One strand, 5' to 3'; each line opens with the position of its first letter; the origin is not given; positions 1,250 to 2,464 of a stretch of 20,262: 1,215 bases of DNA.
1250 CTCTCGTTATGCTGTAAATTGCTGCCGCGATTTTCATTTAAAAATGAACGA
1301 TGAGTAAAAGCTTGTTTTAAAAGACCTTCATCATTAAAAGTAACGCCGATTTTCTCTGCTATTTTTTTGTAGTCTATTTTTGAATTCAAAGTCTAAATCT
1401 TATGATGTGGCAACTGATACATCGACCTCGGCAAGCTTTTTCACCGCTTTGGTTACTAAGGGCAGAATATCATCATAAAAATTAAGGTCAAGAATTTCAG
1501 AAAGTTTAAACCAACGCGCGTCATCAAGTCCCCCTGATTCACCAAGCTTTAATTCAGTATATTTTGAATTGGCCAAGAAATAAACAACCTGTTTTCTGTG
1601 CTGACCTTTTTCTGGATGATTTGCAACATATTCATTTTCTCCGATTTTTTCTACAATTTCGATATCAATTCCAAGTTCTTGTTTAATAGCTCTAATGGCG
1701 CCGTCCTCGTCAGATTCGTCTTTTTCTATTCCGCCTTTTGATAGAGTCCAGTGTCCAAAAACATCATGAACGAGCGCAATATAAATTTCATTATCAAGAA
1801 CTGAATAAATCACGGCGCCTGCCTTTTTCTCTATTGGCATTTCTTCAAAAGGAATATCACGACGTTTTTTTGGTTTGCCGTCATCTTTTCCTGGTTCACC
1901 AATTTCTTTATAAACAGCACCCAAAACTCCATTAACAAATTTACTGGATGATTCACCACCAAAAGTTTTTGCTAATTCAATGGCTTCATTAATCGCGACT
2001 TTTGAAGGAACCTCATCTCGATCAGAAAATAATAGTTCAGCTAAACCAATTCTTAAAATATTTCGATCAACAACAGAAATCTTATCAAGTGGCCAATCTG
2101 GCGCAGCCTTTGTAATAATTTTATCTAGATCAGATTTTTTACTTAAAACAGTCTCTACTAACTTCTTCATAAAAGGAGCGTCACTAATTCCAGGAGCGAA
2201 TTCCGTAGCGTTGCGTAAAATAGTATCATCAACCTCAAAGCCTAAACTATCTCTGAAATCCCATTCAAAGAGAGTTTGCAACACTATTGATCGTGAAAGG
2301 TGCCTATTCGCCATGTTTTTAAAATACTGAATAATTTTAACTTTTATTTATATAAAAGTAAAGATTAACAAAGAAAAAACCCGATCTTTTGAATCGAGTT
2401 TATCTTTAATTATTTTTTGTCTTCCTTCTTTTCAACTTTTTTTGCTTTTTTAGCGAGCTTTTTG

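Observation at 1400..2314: NusB fused in-frame to a NUDIX-fold domain with a degenerate Nudix box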

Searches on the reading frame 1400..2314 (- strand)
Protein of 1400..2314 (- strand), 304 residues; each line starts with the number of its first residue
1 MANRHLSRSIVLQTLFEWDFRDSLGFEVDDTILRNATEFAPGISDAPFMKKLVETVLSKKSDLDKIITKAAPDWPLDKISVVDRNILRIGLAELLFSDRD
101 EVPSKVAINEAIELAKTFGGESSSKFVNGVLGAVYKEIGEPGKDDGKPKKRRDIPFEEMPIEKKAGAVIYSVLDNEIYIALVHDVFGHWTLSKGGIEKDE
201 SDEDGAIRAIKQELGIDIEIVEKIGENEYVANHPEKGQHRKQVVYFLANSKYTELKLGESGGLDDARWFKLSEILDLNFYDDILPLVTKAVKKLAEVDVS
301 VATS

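Call 3: search_protein_families(library=pfam, proteins=[window:1400-2314:-], max_evalue=1)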
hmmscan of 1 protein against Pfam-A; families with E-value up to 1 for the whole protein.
window:1400-2314:- (304 aa): 2 families
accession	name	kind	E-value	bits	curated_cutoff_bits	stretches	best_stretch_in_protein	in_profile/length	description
PF01029.23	NusB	-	1.9e-34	119.3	23.1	1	7-136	3-133/133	NusB family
PF00293.34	NUDIX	-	1.4e-14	54.7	21.1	1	167-279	6-123/134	NUDIX domain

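Call 4: search_protein_families(library=ncbifam, proteins=[window:1400-2314:-], max_evalue=1)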
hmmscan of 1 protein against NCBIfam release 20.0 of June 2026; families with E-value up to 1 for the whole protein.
window:1400-2314:- (304 aa): 24 families
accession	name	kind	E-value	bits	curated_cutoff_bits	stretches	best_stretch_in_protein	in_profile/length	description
TIGR01951.1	nusB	equivalog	1.7e-36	125.4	88.35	1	4-137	2-130/131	transcription antitermination factor NusB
NF001223.0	PRK00202.1-1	equivalog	3.8e-26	91.9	131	1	3-137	8-143/146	transcription antitermination factor NusB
NF011494.0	PRK14902.1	equivalog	5.7e-14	51.7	319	1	44-143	39-134/444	16S rRNA (cytosine(967)-C(5))-methyltransferase RsmB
NF001230.0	PRK00202.2-5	equivalog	1.3e-11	44.6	132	1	48-136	63-149/165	transcription antitermination factor NusB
TIGR00563.1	rsmB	equivalog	3.9e-09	36.1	269.05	1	44-144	34-129/437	16S rRNA (cytosine(967)-C(5))-methyltransferase RsmB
NF011493.0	PRK14901.1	equivalog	1.2e-07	31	540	1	44-139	38-130/447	16S rRNA (cytosine(967)-C(5))-methyltransferase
NF052459.1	OxoGTPPhMutT1Mycb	equivalog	7.3e-07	28.6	475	1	164-282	3-117/292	8-oxo-(d)GTP phosphatase MutT1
NF001936.0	PRK00714.1-3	equivalog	1.2e-06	28.5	118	1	173-259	21-106/155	RNA pyrophosphohydrolase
NF011495.0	PRK14903.1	equivalog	7.2e-06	25.1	503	1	46-141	39-125/431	16S rRNA (cytosine(967)-C(5))-methyltransferase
NF008044.0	PRK10776.1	equivalog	0.00034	20.5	148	1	175-280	16-116/130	8-oxo-dGTP diphosphatase MutT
NF041652.1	Nud_hyd_Dein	equivalog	0.0009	19.5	200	1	159-274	9-127/152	Nudix hydrolase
NF003788.0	PRK05379.1-5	equivalog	0.00092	18.6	354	1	187-284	238-341/351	bifunctional nicotinamide-nucleotide adenylyltransferase/Nudix hydroxylase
NF007834.0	PRK10546.1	equivalog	0.00097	19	156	1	183-230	26-73/135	pyrimidine (deoxy)nucleoside triphosphate diphosphatase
NF012016.0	PRK15472.1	equivalog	0.0021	17.8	95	1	186-222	29-66/141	nucleoside triphosphatase NudI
NF001938.0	PRK00714.1-5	equivalog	0.0045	16.4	116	1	187-227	45-83/172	RNA pyrophosphohydrolase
NF001937.0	PRK00714.1-4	equivalog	0.02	14.5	139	1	187-227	31-71/161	RNA pyrophosphohydrolase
NF001935.0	PRK00714.1-2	equivalog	0.18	11.2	259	1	188-226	32-70/183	RNA pyrophosphohydrolase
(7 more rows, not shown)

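Call 6: find_homologous_proteins(query=window:1400-2314:-)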
Query window:1400-2314:- (304 aa): 8000 proteins with E <= 0.001 among 8000 candidates; the best 120 are listed.
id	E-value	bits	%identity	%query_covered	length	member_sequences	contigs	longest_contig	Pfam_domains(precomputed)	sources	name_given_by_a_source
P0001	1.6e-193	660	99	100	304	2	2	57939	PF00293.35,PF01029.24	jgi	jgi:transcription antitermination protein NusB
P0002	1.4e-187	640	97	100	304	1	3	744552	PF00293.35,PF01029.24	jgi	jgi:transcription antitermination protein NusB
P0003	2.0e-179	614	92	100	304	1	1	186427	PF00293.35,PF01029.24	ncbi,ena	-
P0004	4.0e-176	603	89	100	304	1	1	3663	PF00293.35,PF01029.24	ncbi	-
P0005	4.2e-167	573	85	100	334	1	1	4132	PF00293.35,PF01029.24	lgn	-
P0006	2.6e-164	564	83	100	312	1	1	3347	PF00293.35,PF01029.24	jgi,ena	-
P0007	3.1e-162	557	85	97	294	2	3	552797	PF00293.35,PF01029.24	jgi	-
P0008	2.1e-150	518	79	97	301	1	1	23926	PF00293.35,PF01029.24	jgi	jgi:N utilization substance protein B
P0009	3.0e-148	511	77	97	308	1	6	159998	PF00293.35,PF01029.24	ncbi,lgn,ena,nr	ncbi:MAG TPA: transcription antitermination factor NusB [Candidatus Paceibacterota bacterium]|nr:tra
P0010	4.5e-148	511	77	97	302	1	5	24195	PF00293.35,PF01029.24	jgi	jgi:N utilization substance protein B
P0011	6.0e-146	504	74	97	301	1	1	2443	PF00293.35,PF01029.24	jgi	jgi:N utilization substance protein B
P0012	9.3e-146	503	74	97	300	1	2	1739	PF00293.35,PF01029.24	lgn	-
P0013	3.4e-145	501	74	98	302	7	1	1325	PF00293.35,PF01029.24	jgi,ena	-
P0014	4.1e-145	501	74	98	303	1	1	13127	PF00293.35,PF01029.24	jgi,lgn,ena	-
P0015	2.4e-144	498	77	97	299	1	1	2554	PF00293.35,PF01029.24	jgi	jgi:N utilization substance protein B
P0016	4.5e-144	498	76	98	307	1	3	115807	PF00293.35,PF01029.24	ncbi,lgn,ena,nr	ncbi:MAG TPA: transcription antitermination factor NusB [Candidatus Paceibacterota bacterium]|nr:tra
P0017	7.0e-144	497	74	98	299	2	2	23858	PF00293.35,PF01029.24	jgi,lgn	-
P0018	8.6e-144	497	73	98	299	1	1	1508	PF00293.35,PF01029.24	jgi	jgi:N utilization substance protein B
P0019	1.8e-143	496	72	99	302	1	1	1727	PF00293.35,PF01029.24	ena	-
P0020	2.4e-143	495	73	98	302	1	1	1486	PF00293.35,PF01029.24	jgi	jgi:N utilization substance protein B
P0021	2.8e-143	495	72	99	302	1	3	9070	PF00293.35,PF01029.24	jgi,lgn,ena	-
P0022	4.3e-143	494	72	99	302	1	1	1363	PF00293.35,PF01029.24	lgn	-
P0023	1.1e-142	493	73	99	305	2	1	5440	PF00293.35,PF01029.24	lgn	-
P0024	1.4e-142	493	72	99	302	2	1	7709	PF00293.35,PF01029.24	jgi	jgi:transcription antitermination protein NusB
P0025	1.6e-142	492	72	98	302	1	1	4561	PF00293.35,PF01029.24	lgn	-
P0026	1.9e-142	492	74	97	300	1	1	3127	PF00293.35,PF01029.24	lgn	-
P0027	3.5e-142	491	71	99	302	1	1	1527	PF00293.35,PF01029.24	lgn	-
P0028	3.7e-142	491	72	99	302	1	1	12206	PF00293.35,PF01029.24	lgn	-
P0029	5.2e-142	491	75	97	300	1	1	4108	PF00293.35,PF01029.24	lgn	-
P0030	5.9e-142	491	73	99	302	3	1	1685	PF00293.35,PF01029.24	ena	-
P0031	2.0e-141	489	74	99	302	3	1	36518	PF00293.35,PF01029.24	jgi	jgi:N utilization substance protein B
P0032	3.0e-140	485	73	98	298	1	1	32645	PF00293.35,PF01029.24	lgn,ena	-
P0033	4.2e-140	485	73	98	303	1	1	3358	PF00293.35,PF01029.24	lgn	-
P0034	4.7e-140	484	75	98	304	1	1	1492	PF00293.35,PF01029.24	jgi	jgi:N utilization substance protein B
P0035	5.7e-140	484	75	97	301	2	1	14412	PF00293.35,PF01029.24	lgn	-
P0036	1.6e-139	483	72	99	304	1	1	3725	PF00293.35,PF01029.24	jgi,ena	jgi:N utilization substance protein B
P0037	2.3e-139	482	72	99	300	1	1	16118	PF00293.35,PF01029.24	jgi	jgi:N utilization substance protein B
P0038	3.4e-139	482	73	98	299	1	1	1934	PF00293.35,PF01029.24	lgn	-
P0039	3.9e-139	481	73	97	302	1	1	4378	PF00293.35,PF01029.24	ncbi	ncbi:MAG: transcription antitermination factor NusB [Bacteriovoracia bacterium]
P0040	5.6e-139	481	73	97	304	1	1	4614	PF00293.35,PF01029.24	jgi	jgi:N utilization substance protein B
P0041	6.3e-139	481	73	97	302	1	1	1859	PF00293.35,PF01029.24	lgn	-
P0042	2.5e-138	479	73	97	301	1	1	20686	PF00293.35,PF01029.24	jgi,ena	-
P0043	1.9e-137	476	73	98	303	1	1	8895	PF00293.35,PF01029.24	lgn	-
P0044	4.8e-137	474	73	97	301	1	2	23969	PF00293.35,PF01029.24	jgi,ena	-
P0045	5.9e-137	474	73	99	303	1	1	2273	PF00293.35,PF01029.24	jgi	jgi:N utilization substance protein B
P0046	6.2e-137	474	73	99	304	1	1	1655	PF00293.35,PF01029.24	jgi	-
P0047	9.4e-137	474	70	98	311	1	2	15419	PF00293.35,PF01029.24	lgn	-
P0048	2.4e-136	472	72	97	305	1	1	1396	PF00293.35,PF01029.24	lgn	-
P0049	2.5e-136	472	74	97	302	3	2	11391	PF00293.35,PF01029.24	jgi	jgi:N utilization substance protein B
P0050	2.5e-136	472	71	99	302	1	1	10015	PF00293.35,PF01029.24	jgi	jgi:N utilization substance protein B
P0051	1.4e-135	470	71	99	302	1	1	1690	PF00293.35,PF01029.24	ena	-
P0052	3.3e-135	468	72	97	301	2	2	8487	PF00293.35,PF01029.24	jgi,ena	-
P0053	3.4e-135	468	68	98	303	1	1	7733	PF00293.35,PF01029.24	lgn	-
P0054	4.6e-135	468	70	98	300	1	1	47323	PF00293.35,PF01029.24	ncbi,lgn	-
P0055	1.7e-134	466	68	97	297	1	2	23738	PF00293.35,PF01029.24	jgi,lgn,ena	jgi:N utilization substance protein B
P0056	1.7e-134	466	72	96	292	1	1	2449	PF00293.35,PF01029.24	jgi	-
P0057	1.8e-134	466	72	97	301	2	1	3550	PF00293.35,PF01029.24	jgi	-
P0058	1.4e-133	463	71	97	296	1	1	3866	PF00293.35,PF01029.24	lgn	-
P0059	5.6e-133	461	68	96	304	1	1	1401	PF00293.35,PF01029.24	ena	-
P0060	8.1e-133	461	70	96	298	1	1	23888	PF00293.35,PF01029.24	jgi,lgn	jgi:N utilization substance protein B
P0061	9.2e-133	460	69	98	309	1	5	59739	PF00293.35,PF01029.24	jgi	jgi:transcription antitermination protein NusB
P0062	1.5e-132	460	70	98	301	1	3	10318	PF00293.35,PF01029.24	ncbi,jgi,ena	-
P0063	1.2e-131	457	66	97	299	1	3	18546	PF00293.35,PF01029.24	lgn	-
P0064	1.3e-131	457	68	98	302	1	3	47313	PF00293.35,PF01029.24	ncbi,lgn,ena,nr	ncbi:MAG: transcription antitermination factor NusB [Parcubacteria group bacterium]|nr:transcription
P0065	1.5e-131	456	69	98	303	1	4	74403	PF00293.35,PF01029.24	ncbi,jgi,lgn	-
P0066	1.7e-131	456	68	97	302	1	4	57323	PF00293.35,PF01029.24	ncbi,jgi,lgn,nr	ncbi:MAG: transcription antitermination factor NusB [Candidatus Pacebacteria bacterium]|jgi:N utiliz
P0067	2.0e-131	456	70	98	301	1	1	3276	PF00293.35,PF01029.24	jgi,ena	-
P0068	2.7e-131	456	72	93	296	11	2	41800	PF00293.35,PF01029.24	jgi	-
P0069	1.1e-130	454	68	97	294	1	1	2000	PF00293.35,PF01029.24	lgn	-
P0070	1.3e-130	453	68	99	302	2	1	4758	PF00293.35,PF01029.24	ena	-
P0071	2.1e-130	453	69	99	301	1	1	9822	PF00293.35,PF01029.24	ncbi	-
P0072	2.2e-130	453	67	98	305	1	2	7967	PF00293.35,PF01029.24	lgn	-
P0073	2.7e-130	452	69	98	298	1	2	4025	PF00293.35,PF01029.24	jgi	jgi:transcription antitermination protein NusB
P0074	5.3e-130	451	66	98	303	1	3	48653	PF00293.35,PF01029.24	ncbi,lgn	ncbi:MAG: transcription antitermination factor NusB [Candidatus Paceibacterota bacterium]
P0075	7.3e-130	451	68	97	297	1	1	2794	PF00293.35,PF01029.24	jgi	jgi:N utilization substance protein B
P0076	1.2e-129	450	67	98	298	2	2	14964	PF00293.35,PF01029.24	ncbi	-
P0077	1.7e-129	450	68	97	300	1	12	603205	PF00293.35,PF01029.24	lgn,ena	-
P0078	2.4e-129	449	67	99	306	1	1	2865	PF00293.35,PF01029.24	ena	-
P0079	4.1e-129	448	68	97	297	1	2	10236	PF00293.35,PF01029.24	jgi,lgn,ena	jgi:N utilization substance protein B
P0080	4.3e-129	448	68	97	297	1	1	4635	PF00293.35,PF01029.24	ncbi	-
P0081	5.9e-129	448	66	97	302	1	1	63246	PF00293.35,PF01029.24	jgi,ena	-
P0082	5.9e-129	448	66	98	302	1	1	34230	PF00293.35,PF01029.24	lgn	-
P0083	6.0e-129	448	70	97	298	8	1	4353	PF00293.35,PF01029.24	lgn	-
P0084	6.1e-129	448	68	97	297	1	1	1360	PF00293.35,PF01029.24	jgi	jgi:N utilization substance protein B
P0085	6.2e-129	448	67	99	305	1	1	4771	PF00293.35,PF01029.24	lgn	-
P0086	6.6e-129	448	68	97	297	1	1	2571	PF00293.35,PF01029.24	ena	-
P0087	7.9e-129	448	67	97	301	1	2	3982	PF00293.35,PF01029.24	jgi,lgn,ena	-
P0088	9.8e-129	447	68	97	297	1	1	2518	PF00293.35,PF01029.24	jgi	jgi:N utilization substance protein B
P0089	1.2e-128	447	67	97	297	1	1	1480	PF00293.35,PF01029.24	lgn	-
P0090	1.3e-128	447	68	97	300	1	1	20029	PF00293.35,PF01029.24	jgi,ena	-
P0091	1.3e-128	447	68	97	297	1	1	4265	PF00293.35,PF01029.24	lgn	-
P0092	1.4e-128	447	67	97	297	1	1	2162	PF00293.35,PF01029.24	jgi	jgi:N utilization substance protein B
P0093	1.4e-128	447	68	97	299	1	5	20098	PF00293.35,PF01029.24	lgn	-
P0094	1.4e-128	447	68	96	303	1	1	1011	PF00293.35,PF01029.24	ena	-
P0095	1.5e-128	447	68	97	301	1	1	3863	PF00293.35,PF01029.24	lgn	-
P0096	1.5e-128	447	68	97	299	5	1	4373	PF00293.35,PF01029.24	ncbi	-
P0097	1.6e-128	447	67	97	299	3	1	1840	PF00293.35,PF01029.24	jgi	jgi:N utilization substance protein B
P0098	1.6e-128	447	68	98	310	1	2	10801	PF00293.35,PF01029.24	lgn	-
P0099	1.7e-128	446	66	97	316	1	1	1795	PF00293.35,PF01029.24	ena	-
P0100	1.8e-128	446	66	97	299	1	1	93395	PF00293.35,PF01029.24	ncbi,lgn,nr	ncbi:MAG: NusB antitermination factor, utilization substance protein [Candidatus Taylorbacteria bact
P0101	2.6e-128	446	67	98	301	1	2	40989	PF00293.35,PF01029.24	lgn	-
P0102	2.8e-128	446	67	97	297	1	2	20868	PF00293.35,PF01029.24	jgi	jgi:N utilization substance protein B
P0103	2.9e-128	446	66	97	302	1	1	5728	PF00293.35,PF01029.24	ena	-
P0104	3.6e-128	445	67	97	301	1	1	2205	PF00293.35,PF01029.24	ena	-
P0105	4.2e-128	445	67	97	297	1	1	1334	PF00293.35,PF01029.24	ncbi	-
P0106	4.5e-128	445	68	97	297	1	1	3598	PF00293.35,PF01029.24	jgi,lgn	jgi:N utilization substance protein B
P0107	4.9e-128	445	68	99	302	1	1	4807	PF00293.35,PF01029.24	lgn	-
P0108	5.1e-128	445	67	97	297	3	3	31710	PF00293.35,PF01029.24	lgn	-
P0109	5.4e-128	445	65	98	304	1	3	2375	PF00293.35,PF01029.24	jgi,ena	-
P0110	5.6e-128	445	67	96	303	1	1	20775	PF00293.35,PF01029.24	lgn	-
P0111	6.5e-128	445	66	97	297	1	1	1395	PF00293.35,PF01029.24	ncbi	-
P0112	7.0e-128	444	67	97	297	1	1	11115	PF00293.35,PF01029.24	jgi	jgi:transcription antitermination protein NusB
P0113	7.6e-128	444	68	97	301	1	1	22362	PF00293.35,PF01029.24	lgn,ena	-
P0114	7.7e-128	444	67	97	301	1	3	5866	PF00293.35,PF01029.24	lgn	-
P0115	8.4e-128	444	66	97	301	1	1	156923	PF00293.35,PF01029.24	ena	-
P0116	9.2e-128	444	67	96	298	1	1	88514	PF00293.35,PF01029.24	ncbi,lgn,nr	ncbi:transcription antitermination factor NusB [Candidatus Nomurabacteria bacterium]|nr:transcriptio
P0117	1.1e-127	444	67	97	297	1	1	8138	PF00293.35,PF01029.24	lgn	-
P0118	1.5e-127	443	67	97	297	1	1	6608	PF00293.35,PF01029.24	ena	-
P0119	1.5e-127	443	69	95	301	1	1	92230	PF00293.35,PF01029.24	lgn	-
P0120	1.6e-127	443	66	97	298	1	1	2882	PF00293.35,PF01029.24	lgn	-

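Call 9: search_solved_structures(query=window:1400-2314:-, max_evalue=0.01, show_alignments=3)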
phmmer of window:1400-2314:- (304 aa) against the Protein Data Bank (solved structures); distinct sequences matched with E-value up to 0.01: 36.
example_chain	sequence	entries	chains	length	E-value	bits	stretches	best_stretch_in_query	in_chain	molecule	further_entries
2jr0_A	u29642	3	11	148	3.6e-18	69.4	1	7-148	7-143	N utilization substance protein B homolog | N utilization substance protein B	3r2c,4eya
3r2d_A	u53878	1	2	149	3.6e-18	69.4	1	7-148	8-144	N utilization substance protein B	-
1tzt_A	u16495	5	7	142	4e-18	69.3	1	7-139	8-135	N utilization substance protein B homolog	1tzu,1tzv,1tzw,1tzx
1eyv_A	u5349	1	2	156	6.7e-15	58.7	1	3-134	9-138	N-UTILIZING SUBSTANCE PROTEIN B HOMOLOG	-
3imq_A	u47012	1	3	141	1e-14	58.1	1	3-133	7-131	N utilization substance protein B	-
6ckq_A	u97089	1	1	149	1.3e-14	57.8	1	4-134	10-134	Transcription antitermination protein NusB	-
1ey1_A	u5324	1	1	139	1.4e-14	57.7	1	3-133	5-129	ANTITERMINATION FACTOR NUSB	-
5ms0_L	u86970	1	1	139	1.4e-14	57.7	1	3-133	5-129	Transcription antitermination protein NusB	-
5lm7_B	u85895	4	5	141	1.4e-14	57.6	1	3-133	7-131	N utilization substance protein B homolog | Transcription antitermination protein NusB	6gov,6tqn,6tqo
3d3b_A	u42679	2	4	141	1.4e-14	57.6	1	3-133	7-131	N utilization substance protein B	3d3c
3i7u_A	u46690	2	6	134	2.1e-07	34.1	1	164-292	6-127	AP4A hydrolase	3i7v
4ilq_A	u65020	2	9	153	1.2e-06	31.5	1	182-292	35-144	CT771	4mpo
1xsa_A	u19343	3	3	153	3.8e-06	30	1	178-282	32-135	Bis(5'-nucleosyl)-tetraphosphatase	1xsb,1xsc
4ick_A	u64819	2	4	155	3.8e-06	30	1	178-283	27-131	Bis(5'-nucleosyl)-tetraphosphatase [asymmetrical]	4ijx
1vc8_A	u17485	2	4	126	6.6e-06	29.2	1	164-294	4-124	Ndx1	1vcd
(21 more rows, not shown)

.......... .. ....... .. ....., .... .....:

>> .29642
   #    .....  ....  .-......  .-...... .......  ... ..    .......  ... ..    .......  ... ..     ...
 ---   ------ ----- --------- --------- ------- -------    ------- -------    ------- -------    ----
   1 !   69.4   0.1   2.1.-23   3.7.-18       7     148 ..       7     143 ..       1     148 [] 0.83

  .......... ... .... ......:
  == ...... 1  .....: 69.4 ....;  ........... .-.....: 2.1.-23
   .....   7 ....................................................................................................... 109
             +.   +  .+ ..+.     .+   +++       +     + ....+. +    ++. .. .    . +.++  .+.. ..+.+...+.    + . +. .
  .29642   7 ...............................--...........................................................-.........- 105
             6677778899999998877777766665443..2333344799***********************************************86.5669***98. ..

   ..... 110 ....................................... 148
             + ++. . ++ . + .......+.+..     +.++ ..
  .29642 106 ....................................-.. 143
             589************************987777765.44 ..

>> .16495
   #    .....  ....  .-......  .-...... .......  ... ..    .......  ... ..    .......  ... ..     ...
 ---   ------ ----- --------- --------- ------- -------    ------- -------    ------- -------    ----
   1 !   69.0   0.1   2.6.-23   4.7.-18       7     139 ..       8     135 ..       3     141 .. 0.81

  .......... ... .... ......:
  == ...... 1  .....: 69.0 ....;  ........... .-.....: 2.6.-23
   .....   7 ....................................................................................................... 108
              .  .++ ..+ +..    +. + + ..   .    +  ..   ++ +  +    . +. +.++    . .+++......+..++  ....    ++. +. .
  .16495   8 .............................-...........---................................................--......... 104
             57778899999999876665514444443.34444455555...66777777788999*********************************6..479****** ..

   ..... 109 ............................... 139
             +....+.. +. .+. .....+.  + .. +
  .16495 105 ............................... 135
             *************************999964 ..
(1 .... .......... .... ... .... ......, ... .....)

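Call 15: search_protein_representatives(protein=window:1400-2314:-)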
Query: 304 residues. Proteins with E-value up to 0.001 (for the whole library): 16657; up to 1e-10: 5315; up to 1e-30: 155. The best 150 are listed.
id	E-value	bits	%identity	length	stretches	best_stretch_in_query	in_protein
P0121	5.6e-110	384.0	59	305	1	1-296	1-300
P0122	1.3e-99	349.9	56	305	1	1-296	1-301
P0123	1.9e-99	349.4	60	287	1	27-294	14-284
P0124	4.8e-91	321.8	53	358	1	1-296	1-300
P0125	5.1e-84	298.7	52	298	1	1-292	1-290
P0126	1.6e-83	297.1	51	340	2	3-153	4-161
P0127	3.0e-81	289.7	50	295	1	1-294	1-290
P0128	1.4e-79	284.1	50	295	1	2-291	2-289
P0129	5.4e-78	279.0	48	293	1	1-292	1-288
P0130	5.6e-78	278.9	48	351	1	1-297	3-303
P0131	2.0e-75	270.5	50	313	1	1-294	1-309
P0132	5.6e-74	265.8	45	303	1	1-288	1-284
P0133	1.9e-73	264.1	46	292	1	2-291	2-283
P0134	3.7e-73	263.1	63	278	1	1-204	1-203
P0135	9.1e-73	261.8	50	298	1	3-294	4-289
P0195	9.7e-44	166.5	55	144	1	1-139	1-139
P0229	5.5e-36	141.1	50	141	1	159-292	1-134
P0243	3.9e-34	135.0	52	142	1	165-295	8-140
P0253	7.2e-33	130.8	59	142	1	187-294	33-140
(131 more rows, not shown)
